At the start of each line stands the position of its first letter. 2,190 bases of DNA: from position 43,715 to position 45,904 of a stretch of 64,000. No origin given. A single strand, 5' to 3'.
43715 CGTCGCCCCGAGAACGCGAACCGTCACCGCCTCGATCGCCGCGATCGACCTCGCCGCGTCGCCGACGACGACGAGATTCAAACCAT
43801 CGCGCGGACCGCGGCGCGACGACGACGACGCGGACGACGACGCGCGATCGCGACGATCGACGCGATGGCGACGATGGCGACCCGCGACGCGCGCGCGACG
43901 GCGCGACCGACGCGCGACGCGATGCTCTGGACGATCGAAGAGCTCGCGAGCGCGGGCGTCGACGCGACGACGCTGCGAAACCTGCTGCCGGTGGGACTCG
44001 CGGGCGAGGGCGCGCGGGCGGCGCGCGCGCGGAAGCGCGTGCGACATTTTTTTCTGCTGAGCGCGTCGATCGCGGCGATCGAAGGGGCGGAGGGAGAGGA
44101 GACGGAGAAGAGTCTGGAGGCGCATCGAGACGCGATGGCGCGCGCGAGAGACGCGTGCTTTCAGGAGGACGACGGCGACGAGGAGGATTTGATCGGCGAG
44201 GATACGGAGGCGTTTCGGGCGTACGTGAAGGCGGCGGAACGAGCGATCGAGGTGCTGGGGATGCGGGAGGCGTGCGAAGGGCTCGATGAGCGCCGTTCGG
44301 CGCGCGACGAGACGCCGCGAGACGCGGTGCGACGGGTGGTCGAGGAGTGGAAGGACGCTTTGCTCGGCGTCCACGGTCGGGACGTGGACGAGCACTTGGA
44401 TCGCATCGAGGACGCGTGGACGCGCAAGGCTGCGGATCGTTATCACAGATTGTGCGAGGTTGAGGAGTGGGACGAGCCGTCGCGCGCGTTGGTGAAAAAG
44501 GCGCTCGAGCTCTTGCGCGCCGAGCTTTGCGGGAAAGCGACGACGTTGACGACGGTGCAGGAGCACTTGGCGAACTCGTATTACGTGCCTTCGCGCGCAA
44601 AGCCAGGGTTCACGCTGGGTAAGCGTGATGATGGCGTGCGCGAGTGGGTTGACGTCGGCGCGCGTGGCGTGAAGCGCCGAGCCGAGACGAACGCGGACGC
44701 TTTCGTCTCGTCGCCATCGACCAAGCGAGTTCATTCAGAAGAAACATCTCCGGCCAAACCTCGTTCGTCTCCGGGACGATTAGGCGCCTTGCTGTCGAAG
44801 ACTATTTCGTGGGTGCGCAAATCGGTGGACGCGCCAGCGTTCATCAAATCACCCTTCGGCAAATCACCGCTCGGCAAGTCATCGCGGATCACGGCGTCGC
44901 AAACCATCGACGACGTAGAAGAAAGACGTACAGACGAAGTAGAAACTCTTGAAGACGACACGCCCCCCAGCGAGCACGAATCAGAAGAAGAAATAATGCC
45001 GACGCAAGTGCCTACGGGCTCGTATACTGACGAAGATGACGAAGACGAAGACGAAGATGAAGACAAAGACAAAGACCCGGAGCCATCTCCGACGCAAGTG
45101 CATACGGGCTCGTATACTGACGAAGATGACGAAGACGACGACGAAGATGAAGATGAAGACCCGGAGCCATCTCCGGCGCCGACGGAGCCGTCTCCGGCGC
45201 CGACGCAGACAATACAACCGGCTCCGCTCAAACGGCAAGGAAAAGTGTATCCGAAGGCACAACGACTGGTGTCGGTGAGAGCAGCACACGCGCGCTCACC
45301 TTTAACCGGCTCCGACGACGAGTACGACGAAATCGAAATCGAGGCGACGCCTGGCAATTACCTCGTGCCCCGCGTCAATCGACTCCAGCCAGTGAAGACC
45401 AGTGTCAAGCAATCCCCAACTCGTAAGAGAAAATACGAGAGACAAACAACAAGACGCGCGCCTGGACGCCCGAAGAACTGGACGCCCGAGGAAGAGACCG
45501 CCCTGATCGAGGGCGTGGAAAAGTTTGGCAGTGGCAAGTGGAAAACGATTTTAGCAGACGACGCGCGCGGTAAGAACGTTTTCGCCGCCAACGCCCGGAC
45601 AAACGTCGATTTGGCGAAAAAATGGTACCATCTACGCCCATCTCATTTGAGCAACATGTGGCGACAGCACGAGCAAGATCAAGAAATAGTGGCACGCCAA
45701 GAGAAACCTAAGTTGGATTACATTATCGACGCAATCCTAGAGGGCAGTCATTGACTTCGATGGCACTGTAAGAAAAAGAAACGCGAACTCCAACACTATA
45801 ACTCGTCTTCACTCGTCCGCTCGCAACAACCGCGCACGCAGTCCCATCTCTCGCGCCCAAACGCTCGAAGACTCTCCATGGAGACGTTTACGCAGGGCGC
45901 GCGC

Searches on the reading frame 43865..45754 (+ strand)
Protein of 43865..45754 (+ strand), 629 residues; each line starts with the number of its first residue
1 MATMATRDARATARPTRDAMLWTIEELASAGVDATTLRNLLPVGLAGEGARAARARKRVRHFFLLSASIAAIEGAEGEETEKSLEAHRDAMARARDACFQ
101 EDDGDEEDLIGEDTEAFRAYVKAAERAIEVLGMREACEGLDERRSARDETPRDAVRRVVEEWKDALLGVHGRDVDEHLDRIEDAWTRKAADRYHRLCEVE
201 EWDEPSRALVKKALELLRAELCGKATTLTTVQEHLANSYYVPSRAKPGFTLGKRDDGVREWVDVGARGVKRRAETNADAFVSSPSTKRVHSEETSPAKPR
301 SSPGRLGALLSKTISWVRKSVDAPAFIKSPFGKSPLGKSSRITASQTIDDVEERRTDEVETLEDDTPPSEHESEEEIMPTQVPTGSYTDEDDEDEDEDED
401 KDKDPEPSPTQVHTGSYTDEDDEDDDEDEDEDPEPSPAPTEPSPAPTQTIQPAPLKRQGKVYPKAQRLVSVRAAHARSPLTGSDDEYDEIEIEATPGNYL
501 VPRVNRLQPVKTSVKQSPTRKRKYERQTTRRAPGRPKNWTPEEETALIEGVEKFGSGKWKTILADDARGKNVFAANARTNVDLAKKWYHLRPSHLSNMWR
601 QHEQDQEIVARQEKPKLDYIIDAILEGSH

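Call 53: search_protein_families(library=pfam, proteins=[window:43865-45754:+], max_evalue=0.001)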
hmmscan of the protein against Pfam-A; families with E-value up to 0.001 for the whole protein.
window:43865-45754:+ (629 aa): 2 families
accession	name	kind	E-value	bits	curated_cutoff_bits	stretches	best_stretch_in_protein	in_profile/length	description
PF00249.37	Myb_DNA-binding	-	9.6e-08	32.5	24.4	1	537-587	2-42/46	Myb-like DNA-binding domain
PF13921.12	Myb_DNA-bind_6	-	1.1e-06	29.1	22.9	1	539-605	1-57/60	Myb-like DNA-binding domain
